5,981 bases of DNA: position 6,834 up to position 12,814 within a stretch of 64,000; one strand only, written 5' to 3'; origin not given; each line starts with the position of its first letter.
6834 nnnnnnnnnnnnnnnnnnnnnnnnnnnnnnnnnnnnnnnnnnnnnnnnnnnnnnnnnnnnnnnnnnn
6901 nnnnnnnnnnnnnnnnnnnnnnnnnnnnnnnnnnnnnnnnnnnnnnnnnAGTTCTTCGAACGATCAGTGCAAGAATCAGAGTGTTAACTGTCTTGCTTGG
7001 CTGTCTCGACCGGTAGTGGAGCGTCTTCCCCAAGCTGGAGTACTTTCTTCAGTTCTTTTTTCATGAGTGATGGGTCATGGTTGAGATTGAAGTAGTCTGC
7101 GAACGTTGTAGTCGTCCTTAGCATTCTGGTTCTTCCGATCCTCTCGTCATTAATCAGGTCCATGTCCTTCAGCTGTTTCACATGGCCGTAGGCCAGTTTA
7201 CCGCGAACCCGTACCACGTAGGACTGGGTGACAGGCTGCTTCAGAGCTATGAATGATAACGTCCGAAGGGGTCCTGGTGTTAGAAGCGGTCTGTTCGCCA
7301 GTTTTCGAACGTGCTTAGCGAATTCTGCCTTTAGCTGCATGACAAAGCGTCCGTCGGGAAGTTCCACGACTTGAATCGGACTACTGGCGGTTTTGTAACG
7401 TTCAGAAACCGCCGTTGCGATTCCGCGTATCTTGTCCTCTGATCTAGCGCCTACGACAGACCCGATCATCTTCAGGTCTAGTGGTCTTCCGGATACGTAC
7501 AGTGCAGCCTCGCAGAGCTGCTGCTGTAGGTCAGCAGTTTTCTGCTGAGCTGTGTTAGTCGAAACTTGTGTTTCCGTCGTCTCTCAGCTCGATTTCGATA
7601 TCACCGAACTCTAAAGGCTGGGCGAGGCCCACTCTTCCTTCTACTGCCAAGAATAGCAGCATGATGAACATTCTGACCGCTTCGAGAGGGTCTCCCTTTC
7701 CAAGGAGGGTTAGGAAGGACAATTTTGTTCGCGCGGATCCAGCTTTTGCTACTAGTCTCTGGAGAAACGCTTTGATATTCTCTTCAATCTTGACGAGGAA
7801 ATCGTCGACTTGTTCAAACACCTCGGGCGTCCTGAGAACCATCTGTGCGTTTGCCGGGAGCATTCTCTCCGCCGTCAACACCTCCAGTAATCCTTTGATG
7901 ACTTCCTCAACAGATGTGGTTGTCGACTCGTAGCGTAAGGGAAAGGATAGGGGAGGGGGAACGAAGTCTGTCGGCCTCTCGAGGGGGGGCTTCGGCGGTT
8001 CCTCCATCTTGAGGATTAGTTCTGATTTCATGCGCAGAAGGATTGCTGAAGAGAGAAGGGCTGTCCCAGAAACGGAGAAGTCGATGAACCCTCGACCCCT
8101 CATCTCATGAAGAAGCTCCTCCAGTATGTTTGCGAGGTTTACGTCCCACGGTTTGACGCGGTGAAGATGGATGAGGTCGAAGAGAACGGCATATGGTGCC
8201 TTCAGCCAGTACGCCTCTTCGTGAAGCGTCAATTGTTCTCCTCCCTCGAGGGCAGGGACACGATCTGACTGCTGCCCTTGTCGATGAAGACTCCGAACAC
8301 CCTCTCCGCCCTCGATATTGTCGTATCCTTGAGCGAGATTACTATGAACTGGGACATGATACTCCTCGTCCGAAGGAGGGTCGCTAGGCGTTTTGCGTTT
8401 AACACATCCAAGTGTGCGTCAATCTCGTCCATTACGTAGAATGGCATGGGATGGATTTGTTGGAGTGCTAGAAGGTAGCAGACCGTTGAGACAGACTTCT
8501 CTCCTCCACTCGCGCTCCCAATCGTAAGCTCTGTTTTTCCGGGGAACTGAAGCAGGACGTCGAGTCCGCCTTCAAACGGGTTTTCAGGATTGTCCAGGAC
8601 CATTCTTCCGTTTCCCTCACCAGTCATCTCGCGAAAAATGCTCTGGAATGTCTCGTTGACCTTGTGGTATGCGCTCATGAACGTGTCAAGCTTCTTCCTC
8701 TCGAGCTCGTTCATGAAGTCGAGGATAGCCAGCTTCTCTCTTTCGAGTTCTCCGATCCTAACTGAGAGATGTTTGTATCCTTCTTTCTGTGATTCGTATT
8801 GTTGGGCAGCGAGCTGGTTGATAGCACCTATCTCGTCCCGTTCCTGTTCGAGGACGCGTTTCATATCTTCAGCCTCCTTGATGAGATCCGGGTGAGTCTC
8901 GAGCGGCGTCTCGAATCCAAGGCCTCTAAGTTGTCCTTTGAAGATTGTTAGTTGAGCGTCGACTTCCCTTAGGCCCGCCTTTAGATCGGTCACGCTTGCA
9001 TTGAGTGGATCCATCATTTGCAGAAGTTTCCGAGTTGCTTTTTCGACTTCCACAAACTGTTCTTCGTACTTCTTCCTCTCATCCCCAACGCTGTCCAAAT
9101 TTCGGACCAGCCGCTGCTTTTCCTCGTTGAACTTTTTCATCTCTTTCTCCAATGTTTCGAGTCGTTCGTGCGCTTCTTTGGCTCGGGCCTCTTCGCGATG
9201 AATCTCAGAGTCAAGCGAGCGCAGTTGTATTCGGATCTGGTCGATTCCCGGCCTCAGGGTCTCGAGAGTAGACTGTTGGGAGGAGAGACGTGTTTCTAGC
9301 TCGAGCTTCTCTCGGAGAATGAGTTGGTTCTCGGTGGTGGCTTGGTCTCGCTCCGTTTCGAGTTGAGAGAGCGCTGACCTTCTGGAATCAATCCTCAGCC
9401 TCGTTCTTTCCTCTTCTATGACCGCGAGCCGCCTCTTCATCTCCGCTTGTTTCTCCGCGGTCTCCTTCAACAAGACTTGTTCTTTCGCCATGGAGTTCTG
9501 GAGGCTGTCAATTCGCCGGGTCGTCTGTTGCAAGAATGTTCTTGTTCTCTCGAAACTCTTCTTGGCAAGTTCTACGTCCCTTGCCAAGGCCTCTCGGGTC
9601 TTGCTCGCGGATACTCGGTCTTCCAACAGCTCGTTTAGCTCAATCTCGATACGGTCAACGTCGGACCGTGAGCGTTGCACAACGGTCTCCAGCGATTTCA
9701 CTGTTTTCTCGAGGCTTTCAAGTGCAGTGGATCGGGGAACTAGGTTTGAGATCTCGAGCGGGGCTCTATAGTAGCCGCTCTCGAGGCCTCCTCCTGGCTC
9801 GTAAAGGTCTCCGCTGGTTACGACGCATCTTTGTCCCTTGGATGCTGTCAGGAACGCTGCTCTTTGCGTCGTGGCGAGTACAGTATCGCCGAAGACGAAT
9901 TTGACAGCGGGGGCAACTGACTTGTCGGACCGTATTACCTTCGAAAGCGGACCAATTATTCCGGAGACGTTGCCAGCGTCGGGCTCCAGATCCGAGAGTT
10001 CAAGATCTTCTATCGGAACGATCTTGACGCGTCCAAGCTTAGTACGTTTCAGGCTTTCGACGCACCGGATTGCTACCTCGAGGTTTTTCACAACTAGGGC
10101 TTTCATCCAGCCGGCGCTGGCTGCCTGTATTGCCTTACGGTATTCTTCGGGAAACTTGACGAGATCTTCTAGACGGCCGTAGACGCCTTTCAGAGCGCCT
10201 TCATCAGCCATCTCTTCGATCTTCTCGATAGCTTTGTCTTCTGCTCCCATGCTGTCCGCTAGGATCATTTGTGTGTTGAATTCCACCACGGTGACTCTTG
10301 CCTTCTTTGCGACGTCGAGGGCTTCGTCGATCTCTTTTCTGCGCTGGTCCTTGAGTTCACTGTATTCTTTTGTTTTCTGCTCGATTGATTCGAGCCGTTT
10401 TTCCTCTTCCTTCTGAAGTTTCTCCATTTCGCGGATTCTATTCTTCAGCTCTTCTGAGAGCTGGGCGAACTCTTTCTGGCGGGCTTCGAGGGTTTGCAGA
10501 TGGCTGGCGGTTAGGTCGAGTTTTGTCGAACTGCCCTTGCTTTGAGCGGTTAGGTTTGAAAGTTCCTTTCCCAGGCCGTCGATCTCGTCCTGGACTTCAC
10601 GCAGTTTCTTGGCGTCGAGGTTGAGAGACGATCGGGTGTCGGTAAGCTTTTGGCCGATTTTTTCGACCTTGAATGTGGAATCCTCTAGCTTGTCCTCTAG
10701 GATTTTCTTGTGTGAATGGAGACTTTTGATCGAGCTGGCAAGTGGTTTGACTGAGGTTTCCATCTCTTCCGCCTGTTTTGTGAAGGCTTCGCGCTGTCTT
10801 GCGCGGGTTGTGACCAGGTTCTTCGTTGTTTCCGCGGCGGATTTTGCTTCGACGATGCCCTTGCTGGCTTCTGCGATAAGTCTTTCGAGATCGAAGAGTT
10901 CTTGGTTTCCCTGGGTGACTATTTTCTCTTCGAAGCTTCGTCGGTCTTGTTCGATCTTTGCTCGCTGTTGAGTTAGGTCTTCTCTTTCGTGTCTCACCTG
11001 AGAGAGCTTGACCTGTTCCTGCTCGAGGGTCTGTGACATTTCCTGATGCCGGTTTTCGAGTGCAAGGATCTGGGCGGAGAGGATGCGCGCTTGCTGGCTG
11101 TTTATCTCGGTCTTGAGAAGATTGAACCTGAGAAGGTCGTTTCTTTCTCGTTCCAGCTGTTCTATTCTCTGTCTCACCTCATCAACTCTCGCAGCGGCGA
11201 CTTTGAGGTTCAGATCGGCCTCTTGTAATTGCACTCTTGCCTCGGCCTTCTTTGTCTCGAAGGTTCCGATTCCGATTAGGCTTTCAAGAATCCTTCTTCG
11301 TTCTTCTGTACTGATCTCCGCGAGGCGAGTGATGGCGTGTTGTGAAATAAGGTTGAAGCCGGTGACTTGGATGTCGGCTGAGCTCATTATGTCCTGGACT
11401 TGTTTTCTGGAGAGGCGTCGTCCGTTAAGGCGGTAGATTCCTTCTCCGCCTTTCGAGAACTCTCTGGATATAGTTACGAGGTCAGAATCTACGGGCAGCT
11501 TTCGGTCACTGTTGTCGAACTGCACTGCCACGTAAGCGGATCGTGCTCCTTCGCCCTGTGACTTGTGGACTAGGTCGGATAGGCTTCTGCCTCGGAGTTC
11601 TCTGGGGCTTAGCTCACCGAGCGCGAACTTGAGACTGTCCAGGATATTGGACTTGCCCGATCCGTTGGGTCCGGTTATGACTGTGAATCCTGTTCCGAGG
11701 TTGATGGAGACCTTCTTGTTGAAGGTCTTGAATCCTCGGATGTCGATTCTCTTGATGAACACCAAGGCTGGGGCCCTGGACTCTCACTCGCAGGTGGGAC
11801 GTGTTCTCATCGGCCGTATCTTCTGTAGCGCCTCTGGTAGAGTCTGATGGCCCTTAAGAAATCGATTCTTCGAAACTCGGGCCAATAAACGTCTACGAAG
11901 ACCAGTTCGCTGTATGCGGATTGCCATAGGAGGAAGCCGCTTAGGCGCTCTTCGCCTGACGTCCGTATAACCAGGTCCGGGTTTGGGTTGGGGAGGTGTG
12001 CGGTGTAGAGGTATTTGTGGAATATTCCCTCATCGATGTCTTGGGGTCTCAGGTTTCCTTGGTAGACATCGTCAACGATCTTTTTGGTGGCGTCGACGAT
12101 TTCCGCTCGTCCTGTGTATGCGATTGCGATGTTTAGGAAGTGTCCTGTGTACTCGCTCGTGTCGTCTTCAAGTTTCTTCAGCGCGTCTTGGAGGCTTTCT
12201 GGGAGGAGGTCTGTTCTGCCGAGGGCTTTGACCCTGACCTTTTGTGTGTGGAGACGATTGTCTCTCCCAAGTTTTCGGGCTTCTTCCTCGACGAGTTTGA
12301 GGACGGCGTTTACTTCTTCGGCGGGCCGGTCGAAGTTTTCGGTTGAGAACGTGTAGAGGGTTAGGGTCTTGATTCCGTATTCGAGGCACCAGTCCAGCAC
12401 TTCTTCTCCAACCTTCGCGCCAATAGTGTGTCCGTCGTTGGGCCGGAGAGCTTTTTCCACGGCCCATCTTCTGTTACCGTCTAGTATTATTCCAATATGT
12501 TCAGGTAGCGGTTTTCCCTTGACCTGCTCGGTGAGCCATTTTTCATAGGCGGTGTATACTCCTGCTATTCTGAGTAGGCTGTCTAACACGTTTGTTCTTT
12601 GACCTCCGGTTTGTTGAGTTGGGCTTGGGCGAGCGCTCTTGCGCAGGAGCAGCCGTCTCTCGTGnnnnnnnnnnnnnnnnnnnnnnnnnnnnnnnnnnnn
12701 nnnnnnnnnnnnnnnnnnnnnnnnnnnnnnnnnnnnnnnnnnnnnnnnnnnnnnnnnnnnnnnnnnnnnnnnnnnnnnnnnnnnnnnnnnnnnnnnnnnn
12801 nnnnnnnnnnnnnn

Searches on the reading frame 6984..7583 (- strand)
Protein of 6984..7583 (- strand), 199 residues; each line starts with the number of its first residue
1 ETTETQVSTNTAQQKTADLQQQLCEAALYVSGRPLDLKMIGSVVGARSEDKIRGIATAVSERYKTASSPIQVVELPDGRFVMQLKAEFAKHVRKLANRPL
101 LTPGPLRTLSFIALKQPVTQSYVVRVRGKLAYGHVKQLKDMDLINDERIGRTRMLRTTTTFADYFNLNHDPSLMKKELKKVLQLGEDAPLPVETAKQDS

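Call 19: search_protein_families(library=pfam, proteins=[window:6984-7583:-], max_evalue=0.001)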
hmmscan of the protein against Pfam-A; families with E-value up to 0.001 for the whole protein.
window:6984-7583:- (199 aa): 1 family
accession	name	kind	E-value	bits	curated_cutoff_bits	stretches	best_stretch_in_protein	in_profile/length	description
PF04079.22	SMC_ScpB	-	5.4e-31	107.8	27.4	1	23-172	2-156/160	Segregation and condensation complex subunit ScpB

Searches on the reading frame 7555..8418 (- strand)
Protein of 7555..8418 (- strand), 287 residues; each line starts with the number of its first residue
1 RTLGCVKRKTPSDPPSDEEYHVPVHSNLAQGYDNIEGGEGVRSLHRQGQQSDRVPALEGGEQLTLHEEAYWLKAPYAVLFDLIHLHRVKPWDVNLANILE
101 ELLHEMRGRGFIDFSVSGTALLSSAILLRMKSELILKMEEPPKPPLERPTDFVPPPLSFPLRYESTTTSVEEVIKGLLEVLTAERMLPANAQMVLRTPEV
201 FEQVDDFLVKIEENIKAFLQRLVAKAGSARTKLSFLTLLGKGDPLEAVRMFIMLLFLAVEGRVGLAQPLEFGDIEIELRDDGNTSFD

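Call 19: search_protein_families(library=pfam, proteins=[window:7555-8418:-], max_evalue=0.001)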
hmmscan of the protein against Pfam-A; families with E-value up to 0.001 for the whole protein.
window:7555-8418:- (287 aa): 1 family
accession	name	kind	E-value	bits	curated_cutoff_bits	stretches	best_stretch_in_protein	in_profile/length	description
PF02616.19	SMC_ScpA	-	1e-08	35.9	24.6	0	82-141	1-61/232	Segregation and condensation protein ScpA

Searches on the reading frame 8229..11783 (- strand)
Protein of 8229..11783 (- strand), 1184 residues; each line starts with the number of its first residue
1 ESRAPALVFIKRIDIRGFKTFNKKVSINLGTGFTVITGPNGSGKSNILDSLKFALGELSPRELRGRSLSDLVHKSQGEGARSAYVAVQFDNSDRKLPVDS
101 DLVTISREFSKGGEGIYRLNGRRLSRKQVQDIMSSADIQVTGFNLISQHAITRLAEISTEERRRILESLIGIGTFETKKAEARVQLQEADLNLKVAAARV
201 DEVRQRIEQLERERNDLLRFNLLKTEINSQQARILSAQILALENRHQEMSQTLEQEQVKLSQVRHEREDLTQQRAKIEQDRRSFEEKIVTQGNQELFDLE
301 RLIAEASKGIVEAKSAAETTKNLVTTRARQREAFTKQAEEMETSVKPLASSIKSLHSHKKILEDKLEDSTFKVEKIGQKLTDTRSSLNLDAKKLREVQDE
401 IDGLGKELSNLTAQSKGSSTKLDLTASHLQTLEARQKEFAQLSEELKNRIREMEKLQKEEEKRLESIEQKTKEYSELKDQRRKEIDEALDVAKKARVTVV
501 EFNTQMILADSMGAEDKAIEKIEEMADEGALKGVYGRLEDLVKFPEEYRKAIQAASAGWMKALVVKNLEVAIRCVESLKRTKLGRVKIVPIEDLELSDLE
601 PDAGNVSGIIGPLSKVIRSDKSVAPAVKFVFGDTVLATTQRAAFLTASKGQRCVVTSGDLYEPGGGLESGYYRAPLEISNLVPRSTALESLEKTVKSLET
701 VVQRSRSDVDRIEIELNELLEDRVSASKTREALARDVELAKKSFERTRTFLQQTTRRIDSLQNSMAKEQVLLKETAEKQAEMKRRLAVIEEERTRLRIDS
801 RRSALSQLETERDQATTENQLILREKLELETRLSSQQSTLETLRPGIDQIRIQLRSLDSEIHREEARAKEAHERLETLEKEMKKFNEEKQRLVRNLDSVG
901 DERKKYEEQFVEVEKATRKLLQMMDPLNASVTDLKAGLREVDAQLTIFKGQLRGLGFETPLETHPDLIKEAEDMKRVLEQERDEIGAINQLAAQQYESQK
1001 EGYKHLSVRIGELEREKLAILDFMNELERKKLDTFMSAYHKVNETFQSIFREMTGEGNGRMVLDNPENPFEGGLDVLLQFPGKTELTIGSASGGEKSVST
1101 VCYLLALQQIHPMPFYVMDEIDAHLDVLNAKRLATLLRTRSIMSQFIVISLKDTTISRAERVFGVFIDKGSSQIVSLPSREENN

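Call 19: search_protein_families(library=pfam, proteins=[window:8229-11783:-], max_evalue=0.001)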
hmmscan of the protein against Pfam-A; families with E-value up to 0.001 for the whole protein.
window:8229-11783:- (1184 aa): 7 families
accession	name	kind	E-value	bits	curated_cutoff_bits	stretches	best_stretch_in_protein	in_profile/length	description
PF02463.25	SMC_N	-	1.6e-62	211.2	40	1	9-1170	1-217/220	RecF/RecN/SMC N terminal domain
PF06470.18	SMC_hinge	-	5.6e-23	82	22.5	1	532-643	2-112/116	SMC proteins Flexible Hinge Domain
PF13304.12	AAA_21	-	2e-10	41.7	27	1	33-237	1-220/304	AAA domain, putative AbiEii toxin, Type IV TA system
PF13476.12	AAA_23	-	4.5e-09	37.7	27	1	12-244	1-177/201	AAA domain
PF13175.12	AAA_15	-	6.9e-08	32.9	32.1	1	10-486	3-287/374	AAA ATPase domain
PF13555.12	AAA_29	-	9.6e-06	25.7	27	1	12-54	3-45/61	P-loop containing region of AAA domain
PF19220.6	Rod_CreS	-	0.00044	19.8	100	1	802-945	19-162/359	Crescentin, rod domain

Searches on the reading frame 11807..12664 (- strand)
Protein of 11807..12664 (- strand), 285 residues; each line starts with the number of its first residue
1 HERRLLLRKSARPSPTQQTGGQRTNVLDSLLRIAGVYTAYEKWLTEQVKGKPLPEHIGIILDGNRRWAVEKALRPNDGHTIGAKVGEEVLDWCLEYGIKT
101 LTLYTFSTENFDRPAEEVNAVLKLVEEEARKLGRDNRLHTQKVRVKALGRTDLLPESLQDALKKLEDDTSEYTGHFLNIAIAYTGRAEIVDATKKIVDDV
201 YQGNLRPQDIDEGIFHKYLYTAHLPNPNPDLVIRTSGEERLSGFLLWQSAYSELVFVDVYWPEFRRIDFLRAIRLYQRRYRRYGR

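Call 19: search_protein_families(library=pfam, proteins=[window:11807-12664:-], max_evalue=0.001)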
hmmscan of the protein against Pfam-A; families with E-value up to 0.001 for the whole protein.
window:11807-12664:- (285 aa): 1 family
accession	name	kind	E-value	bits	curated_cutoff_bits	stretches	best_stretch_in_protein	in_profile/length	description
PF01255.24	Prenyltransf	-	5.9e-78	261.8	27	1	60-284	1-219/219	Putative undecaprenyl diphosphate synthase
